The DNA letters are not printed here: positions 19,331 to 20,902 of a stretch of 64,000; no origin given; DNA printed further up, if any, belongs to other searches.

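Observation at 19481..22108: Fusion of class-III aminotransferase and acyl-ACP reductase: candidate fatty-amine synthase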

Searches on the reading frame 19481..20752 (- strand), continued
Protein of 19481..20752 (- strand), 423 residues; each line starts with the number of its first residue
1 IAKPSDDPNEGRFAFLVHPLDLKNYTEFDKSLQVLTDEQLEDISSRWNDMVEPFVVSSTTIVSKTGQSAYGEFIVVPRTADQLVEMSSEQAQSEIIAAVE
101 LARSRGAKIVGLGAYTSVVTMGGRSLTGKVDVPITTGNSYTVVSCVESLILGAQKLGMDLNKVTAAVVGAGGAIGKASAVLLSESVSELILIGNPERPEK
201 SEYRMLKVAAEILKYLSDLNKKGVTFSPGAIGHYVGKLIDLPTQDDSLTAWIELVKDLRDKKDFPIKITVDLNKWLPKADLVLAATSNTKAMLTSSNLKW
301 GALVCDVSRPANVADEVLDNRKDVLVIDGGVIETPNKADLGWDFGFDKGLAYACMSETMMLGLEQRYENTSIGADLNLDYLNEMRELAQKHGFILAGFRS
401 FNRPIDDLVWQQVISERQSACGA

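Call 83: search_protein_representatives(alignment_id=A1)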
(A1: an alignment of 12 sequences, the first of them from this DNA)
Query: 12 sequences, 425 profile positions. Proteins with E-value up to 0.001 (for the whole library): 3517; up to 1e-10: 2711; up to 1e-30: 1402. The best 150 are listed.
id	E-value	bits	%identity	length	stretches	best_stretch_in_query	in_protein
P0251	1.2e-179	614.1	-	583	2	2-219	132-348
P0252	2.1e-177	606.7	-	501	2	2-224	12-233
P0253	5.4e-153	526.3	-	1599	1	4-417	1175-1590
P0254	1.0e-147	508.9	-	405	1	41-417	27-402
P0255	1.9e-147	508.0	-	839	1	1-418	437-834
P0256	7.5e-144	496.2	-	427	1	8-420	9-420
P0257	3.3e-142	490.7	-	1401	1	2-417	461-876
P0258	6.8e-142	489.7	-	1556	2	6-221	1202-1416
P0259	8.2e-142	489.4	-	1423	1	8-423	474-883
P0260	2.0e-139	481.6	-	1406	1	5-419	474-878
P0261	5.4e-139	480.1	-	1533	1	3-395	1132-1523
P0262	3.4e-136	471.0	-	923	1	5-413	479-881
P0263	6.0e-130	450.4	-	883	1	5-413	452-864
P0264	6.7e-130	450.2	-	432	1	5-393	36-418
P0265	1.3e-129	449.3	-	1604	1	7-393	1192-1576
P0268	4.7e-123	427.6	-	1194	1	7-421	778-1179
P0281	1.1e-114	400.1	-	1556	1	6-422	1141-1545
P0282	1.2e-113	396.7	-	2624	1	2-419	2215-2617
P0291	1.9e-106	373.0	-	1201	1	5-416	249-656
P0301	1.2e-102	360.5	-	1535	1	6-416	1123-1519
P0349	3.1e-79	283.3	-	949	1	11-419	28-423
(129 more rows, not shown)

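Call 84: search_protein_families(library=pfam, proteins=[P0257, P0260, P0282, P0268, P0291], max_evalue=0.0001)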
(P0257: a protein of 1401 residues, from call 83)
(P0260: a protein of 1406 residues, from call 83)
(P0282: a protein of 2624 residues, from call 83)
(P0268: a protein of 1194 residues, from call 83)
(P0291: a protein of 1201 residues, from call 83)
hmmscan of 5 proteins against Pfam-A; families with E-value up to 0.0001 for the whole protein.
P0257 (1401 aa): 3 families
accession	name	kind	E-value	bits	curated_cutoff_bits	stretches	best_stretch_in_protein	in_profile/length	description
PF00202.27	Aminotran_3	-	5.7e-88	295.8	30.5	1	27-422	14-402/403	Aminotransferase class-III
PF00501.34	AMP-binding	-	5.2e-62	210.3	29.9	1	911-1261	6-384/384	AMP-binding enzyme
PF13193.12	AMP-binding_C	-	9.5e-10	39.7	24.5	1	1312-1389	2-76/76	AMP-binding enzyme C-terminal domain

P0260 (1406 aa): 3 families
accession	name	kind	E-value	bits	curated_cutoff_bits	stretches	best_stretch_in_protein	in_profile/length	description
PF00202.27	Aminotran_3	-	2.3e-89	300.3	30.5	1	42-430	13-398/403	Aminotransferase class-III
PF00501.34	AMP-binding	-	4.9e-74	249.9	29.9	1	915-1264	2-384/384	AMP-binding enzyme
PF13193.12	AMP-binding_C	-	5.6e-16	59.7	24.5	1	1314-1392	1-76/76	AMP-binding enzyme C-terminal domain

P0282 (2624 aa): 6 families
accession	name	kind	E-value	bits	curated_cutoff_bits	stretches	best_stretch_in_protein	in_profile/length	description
PF00501.34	AMP-binding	-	2.7e-127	425.2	29.9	2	23-414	7-384/384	AMP-binding enzyme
PF00202.27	Aminotran_3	-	5.4e-84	282.7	30.5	1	1782-2173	12-399/403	Aminotransferase class-III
PF00155.27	Aminotran_1_2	-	2.5e-50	172.1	19.7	1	725-1068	2-360/361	Aminotransferase class I and II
PF23024.1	AMP-dom_DIP2-like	-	2.4e-25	89.1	27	2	1538-1646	2-107/110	Disco-interacting protein 2-like, AMP domain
PF00550.31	PP-binding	-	6.4e-18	65.2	20.8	2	1680-1741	3-64/67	Phosphopantetheine attachment site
PF24919.1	Mug62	-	8.3e-05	22.7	27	0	488-558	53-139/164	Meiotically up-regulated gene 62 protein-like domain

P0268 (1194 aa): 4 families
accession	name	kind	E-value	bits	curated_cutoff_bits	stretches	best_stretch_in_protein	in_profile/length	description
PF00202.27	Aminotran_3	-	9.6e-82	275.2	30.5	1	341-732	13-400/403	Aminotransferase class-III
PF23024.1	AMP-dom_DIP2-like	-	8.8e-17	61.6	27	1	86-194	2-107/110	Disco-interacting protein 2-like, AMP domain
PF00550.31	PP-binding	-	1.4e-08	35.3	20.8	1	236-299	2-65/67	Phosphopantetheine attachment site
PF00501.34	AMP-binding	-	2.7e-07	30.2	29.9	1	2-43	343-384/384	AMP-binding enzyme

P0291 (1201 aa): 3 families
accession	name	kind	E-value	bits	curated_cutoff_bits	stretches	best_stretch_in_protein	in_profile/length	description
PF00501.34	AMP-binding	-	2.1e-55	188.6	29.9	1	706-1052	9-383/384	AMP-binding enzyme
PF00202.27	Aminotran_3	-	3.3e-34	118.7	30.5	1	1-182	219-389/403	Aminotransferase class-III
PF13193.12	AMP-binding_C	-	6.2e-14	53.1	24.5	1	1103-1181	1-76/76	AMP-binding enzyme C-terminal domain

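Call 87: search_protein_families(library=pfam, proteins=[P0253, P0258, P0261, P0281, P0301, P0349], max_evalue=0.0001)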
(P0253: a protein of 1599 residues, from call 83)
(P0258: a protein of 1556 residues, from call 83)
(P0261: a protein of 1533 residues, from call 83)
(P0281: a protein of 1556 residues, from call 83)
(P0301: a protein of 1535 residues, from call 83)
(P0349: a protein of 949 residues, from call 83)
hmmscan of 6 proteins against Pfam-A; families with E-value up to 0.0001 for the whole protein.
P0253 (1599 aa): 4 families
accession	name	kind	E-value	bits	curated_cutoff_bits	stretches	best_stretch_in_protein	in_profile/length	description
PF00202.27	Aminotran_3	-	4.5e-88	296.1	30.5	1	735-1132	9-403/403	Aminotransferase class-III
PF00501.34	AMP-binding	-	9.1e-43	146.9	29.9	1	46-419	17-378/384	AMP-binding enzyme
PF00550.31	PP-binding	-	3.6e-09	37.2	20.8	1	617-684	1-67/67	Phosphopantetheine attachment site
PF02882.25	THF_DHG_CYH_C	-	7.6e-06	25.8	27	0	1439-1477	70-107/160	Tetrahydrofolate dehydrogenase/cyclohydrolase, NAD(P)-binding domain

P0258 (1556 aa): 7 families
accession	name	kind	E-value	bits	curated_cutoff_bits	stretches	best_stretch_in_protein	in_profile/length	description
PF00202.27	Aminotran_3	-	3.6e-91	306.3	30.5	1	764-1154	13-399/403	Aminotransferase class-III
PF00501.34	AMP-binding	-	6.7e-68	229.7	29.9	1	31-448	3-384/384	AMP-binding enzyme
PF00550.31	PP-binding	-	4e-15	56.3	20.8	1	648-714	1-67/67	Phosphopantetheine attachment site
PF23024.1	AMP-dom_DIP2-like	-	6.9e-08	32.9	27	1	497-609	2-107/110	Disco-interacting protein 2-like, AMP domain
PF02882.25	THF_DHG_CYH_C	-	2.8e-06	27.2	27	0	1327-1378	8-59/160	Tetrahydrofolate dehydrogenase/cyclohydrolase, NAD(P)-binding domain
PF23297.2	ACP_SdgA_C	-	6.4e-06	26.6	27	1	641-714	6-79/95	Highly reducing polyketide synthase sdgA, C-terminal ACP domain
PF01488.26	Shikimate_DH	-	5.2e-05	23.8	24.3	0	1427-1479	64-123/138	Shikimate / quinate 5-dehydrogenase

P0261 (1533 aa): 6 families
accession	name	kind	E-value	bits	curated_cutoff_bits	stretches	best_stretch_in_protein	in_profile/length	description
PF00202.27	Aminotran_3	-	8.3e-92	308.4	30.5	1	701-1093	13-402/403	Aminotransferase class-III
PF00501.34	AMP-binding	-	2.3e-55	188.4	29.9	1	3-367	46-384/384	AMP-binding enzyme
PF23024.1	AMP-dom_DIP2-like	-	1.7e-12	47.7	27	1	411-521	2-106/110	Disco-interacting protein 2-like, AMP domain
PF00550.31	PP-binding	-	3.3e-10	40.5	20.8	1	554-617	2-64/67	Phosphopantetheine attachment site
PF01488.26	Shikimate_DH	-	8.2e-07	29.6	24.3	1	1380-1445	51-123/138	Shikimate / quinate 5-dehydrogenase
PF02882.25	THF_DHG_CYH_C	-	7.2e-06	25.8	27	0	1261-1313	8-60/160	Tetrahydrofolate dehydrogenase/cyclohydrolase, NAD(P)-binding domain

P0281 (1556 aa): 4 families
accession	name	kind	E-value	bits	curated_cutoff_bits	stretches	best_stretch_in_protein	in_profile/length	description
PF00202.27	Aminotran_3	-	1.4e-78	264.8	30.5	1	707-1095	13-398/403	Aminotransferase class-III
PF00501.34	AMP-binding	-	5e-64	216.9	29.9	1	17-414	3-384/384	AMP-binding enzyme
PF23024.1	AMP-dom_DIP2-like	-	1.1e-15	58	27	1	457-566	2-107/110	Disco-interacting protein 2-like, AMP domain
PF00550.31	PP-binding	-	1.4e-08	35.3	20.8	1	604-667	2-65/67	Phosphopantetheine attachment site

P0301 (1535 aa): 4 families
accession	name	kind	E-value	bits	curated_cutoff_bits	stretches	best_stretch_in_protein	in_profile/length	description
PF00202.27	Aminotran_3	-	2.7e-81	273.8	30.5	1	691-1082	14-401/403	Aminotransferase class-III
PF00501.34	AMP-binding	-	3.4e-53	181.3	29.9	1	31-403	18-384/384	AMP-binding enzyme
PF23024.1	AMP-dom_DIP2-like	-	2.2e-11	44.2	27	1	447-555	2-104/110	Disco-interacting protein 2-like, AMP domain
PF00550.31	PP-binding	-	3.8e-08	33.9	20.8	1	591-650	6-65/67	Phosphopantetheine attachment site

P0349 (949 aa): 3 families
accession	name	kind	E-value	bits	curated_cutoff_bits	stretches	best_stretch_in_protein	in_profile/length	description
PF00501.34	AMP-binding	-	1.1e-58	199.3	29.9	1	461-807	3-380/384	AMP-binding enzyme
PF13193.12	AMP-binding_C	-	6e-13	50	24.5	1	862-942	2-76/76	AMP-binding enzyme C-terminal domain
PF01488.26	Shikimate_DH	-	2.7e-06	28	24.3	0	272-320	67-122/138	Shikimate / quinate 5-dehydrogenase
